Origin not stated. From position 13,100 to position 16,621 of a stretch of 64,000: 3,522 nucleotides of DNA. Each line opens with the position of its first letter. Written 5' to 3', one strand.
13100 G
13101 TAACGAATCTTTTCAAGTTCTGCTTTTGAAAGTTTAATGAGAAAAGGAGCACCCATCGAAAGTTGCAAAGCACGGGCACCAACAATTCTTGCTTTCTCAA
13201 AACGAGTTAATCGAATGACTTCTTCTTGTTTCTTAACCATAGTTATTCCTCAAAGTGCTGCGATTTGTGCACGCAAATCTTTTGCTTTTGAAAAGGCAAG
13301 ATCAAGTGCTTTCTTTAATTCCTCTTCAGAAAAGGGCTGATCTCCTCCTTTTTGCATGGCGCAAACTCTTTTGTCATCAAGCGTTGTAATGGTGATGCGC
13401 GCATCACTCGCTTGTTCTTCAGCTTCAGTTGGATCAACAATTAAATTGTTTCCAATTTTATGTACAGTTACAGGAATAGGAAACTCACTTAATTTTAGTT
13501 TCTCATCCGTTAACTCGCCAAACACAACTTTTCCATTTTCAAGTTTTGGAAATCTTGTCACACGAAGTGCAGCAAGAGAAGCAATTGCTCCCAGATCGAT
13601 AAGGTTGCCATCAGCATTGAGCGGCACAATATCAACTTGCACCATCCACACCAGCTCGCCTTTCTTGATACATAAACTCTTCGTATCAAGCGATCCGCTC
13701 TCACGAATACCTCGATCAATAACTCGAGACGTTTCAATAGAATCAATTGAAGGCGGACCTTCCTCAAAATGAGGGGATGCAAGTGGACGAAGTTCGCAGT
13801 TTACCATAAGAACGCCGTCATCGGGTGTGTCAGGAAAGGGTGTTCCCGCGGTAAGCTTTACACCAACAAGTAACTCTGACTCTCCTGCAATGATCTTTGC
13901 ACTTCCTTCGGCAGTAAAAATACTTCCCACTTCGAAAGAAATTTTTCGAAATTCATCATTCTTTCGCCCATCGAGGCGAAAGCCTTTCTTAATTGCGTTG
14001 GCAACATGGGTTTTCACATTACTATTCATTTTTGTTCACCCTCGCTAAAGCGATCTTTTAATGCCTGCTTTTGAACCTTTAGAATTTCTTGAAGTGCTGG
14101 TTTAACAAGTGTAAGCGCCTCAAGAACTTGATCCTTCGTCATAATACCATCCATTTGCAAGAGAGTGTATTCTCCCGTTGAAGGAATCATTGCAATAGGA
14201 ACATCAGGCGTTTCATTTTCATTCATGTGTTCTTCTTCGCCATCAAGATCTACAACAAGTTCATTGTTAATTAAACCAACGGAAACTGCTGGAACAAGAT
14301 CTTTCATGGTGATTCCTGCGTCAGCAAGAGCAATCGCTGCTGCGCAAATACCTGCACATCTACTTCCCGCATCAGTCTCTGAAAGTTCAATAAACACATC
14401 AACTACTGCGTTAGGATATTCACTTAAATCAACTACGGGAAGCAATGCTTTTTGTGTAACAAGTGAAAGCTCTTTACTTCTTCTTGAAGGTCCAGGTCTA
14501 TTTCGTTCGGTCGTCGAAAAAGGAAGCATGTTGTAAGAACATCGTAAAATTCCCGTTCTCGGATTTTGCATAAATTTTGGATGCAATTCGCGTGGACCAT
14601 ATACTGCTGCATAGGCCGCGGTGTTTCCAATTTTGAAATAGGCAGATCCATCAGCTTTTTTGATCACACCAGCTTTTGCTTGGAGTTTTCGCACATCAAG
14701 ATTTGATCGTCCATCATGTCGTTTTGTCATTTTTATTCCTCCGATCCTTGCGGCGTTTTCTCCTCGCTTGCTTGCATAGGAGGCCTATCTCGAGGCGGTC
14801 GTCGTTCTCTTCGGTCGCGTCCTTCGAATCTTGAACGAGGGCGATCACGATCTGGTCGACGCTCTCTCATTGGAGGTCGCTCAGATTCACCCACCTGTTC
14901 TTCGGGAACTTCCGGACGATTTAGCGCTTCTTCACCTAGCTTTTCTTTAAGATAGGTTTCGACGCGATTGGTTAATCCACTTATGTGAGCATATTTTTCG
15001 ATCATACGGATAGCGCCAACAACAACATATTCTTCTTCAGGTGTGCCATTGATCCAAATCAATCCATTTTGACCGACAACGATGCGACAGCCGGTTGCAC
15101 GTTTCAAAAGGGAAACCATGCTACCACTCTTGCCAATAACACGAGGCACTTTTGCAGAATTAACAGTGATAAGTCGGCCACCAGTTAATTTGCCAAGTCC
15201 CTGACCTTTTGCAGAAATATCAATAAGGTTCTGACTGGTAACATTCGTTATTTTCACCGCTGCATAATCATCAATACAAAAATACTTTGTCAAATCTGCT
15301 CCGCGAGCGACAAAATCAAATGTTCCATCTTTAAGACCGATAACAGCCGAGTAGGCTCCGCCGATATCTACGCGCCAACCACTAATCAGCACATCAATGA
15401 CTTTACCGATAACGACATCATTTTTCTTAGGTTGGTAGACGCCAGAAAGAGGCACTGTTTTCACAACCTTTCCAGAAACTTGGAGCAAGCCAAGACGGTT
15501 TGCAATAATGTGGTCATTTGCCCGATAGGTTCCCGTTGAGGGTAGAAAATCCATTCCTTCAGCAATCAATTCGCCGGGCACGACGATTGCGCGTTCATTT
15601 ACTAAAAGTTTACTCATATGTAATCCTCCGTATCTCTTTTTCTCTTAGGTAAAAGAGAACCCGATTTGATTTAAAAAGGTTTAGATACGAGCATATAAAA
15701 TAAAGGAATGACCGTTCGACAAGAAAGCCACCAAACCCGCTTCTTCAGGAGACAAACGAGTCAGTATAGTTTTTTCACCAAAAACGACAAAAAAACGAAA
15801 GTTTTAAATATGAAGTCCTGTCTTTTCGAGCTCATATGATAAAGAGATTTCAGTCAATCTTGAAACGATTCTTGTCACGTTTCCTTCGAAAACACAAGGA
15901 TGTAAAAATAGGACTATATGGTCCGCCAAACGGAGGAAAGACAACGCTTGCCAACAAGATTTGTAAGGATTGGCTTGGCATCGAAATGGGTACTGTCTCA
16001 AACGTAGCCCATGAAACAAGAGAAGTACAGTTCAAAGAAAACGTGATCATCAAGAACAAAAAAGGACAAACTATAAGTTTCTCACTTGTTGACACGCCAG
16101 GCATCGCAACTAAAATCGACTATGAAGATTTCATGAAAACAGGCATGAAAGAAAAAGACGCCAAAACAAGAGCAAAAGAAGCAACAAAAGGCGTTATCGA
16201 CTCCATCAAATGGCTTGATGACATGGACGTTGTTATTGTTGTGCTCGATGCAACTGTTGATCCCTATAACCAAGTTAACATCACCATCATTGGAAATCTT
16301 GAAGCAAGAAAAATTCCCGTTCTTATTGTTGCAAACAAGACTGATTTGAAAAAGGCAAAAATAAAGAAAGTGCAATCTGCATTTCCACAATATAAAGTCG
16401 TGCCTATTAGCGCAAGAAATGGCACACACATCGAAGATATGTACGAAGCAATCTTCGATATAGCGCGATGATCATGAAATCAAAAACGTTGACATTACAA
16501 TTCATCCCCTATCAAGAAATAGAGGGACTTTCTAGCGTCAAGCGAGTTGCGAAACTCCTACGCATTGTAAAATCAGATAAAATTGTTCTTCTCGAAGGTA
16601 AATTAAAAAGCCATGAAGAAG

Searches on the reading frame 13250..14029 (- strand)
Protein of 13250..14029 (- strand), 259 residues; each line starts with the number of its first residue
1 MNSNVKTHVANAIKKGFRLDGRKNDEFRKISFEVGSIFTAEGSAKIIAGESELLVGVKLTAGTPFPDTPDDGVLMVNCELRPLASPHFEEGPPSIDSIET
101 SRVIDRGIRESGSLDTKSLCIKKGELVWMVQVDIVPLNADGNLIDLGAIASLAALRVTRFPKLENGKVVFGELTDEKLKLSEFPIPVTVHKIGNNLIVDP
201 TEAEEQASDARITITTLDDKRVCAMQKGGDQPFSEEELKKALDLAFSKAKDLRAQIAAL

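Call 69: search_protein_families(library=pfam, proteins=[window:13250-14029:-], max_evalue=0.0001)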
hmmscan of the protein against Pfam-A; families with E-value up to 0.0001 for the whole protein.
window:13250-14029:- (259 aa): 2 families
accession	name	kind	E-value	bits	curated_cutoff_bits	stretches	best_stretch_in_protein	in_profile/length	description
PF01138.27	RNase_PH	-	1.2e-26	94.1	25.5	1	26-161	1-130/130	3' exoribonuclease family, domain 1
PF03725.20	RNase_PH_C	-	9.4e-18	64.4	20.8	1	183-247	2-66/67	3' exoribonuclease family, domain 2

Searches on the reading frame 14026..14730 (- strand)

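Call 69: search_protein_families(library=pfam, proteins=[window:14026-14730:-], max_evalue=0.0001)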
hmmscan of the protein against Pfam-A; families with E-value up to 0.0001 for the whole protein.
window:14026-14730:- (234 aa): 2 families
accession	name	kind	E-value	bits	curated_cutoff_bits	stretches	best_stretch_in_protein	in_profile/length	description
PF01138.27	RNase_PH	-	5.2e-31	108.2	25.5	1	13-140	2-129/130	3' exoribonuclease family, domain 1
PF03725.20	RNase_PH_C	-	1.4e-10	41.4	20.8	1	145-208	2-63/67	3' exoribonuclease family, domain 2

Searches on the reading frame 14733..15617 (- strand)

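Call 70: search_protein_families(library=pfam, proteins=[window:14733-15617:-], max_evalue=0.0001)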
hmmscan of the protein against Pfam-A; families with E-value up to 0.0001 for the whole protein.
window:14733-15617:- (294 aa): 5 families
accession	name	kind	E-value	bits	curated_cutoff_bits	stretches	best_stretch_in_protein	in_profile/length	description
PF22625.2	ECR1_N_2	-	1.3e-09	38.1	27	1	9-57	1-50/51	Exosome RNA binding protein RRP4 N-terminal domain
PF15985.11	KH_6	-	2.2e-08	34.8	27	1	147-193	1-45/47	KH domain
PF00013.35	KH_1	-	3e-08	33.7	21.5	1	150-207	4-65/66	KH domain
PF14382.12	ECR1_N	-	1.2e-06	28.6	27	1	11-47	1-37/38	Exosome complex exonuclease RRP4 N-terminal region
PF21266.3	RRP4_S1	-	1.3e-05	25.7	27.3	1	61-96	2-37/73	RRP4, S1 domain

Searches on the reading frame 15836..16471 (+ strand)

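Call 11: search_protein_families(library=pfam, proteins=[window:15836-16471:+], max_evalue=0.01)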
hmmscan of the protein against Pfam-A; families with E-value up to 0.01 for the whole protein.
window:15836-16471:+ (211 aa): 15 families
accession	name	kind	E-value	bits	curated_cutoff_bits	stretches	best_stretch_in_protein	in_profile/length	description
PF01926.29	MMR_HSR1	-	7e-15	55.6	21.9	1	24-168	1-113/113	50S ribosome-binding GTPase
PF00009.33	GTP_EFTU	-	1.5e-10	41.4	26.5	1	127-209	90-185/188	Elongation factor Tu GTP binding domain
PF02421.24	FeoB_N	-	6.4e-07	29.5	27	1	24-206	2-156/156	Ferrous iron transport protein B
PF03193.22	RsgA_GTPase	-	4.2e-06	27.1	30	0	130-205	23-103/174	RsgA GTPase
PF16897.10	MMR_HSR1_Xtn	-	5e-06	26.9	35.2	1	158-208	54-102/106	C-terminal region of MMR_HSR1 domain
PF00735.24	Septin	-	3.5e-05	23.7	26.2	1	27-105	9-87/280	Septin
PF00025.27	Arf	-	4.1e-05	23.6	22.3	0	129-177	81-133/174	ADP-ribosylation factor family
PF08477.19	Roc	-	0.00032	21.4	27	0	24-89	1-65/119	Ras of Complex, Roc, domain of DAPkinase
PF00004.35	AAA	-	0.00039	21.3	21.2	1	27-169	3-111/131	ATPase family associated with various cellular activities (AAA)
PF09439.16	SRPRB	-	0.00039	20.3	25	0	26-90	7-56/178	Signal recognition particle receptor beta subunit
PF13479.12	AAA_24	-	0.0012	19.2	27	1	22-127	2-117/195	AAA domain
PF00503.26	G-alpha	-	0.0013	18.4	48.8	0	152-203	243-290/333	G-protein alpha subunit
PF01248.31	Ribosomal_L7Ae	-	0.0048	17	22.1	1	108-177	8-76/95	Ribosomal protein L7Ae/L30e/S12e/Gadd45 family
PF00350.29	Dynamin_N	-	0.0073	16.8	27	0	68-168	89-167/168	Dynamin family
PF00910.28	RNA_helicase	-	0.0091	16.9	21.5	0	27-49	3-26/105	RNA helicase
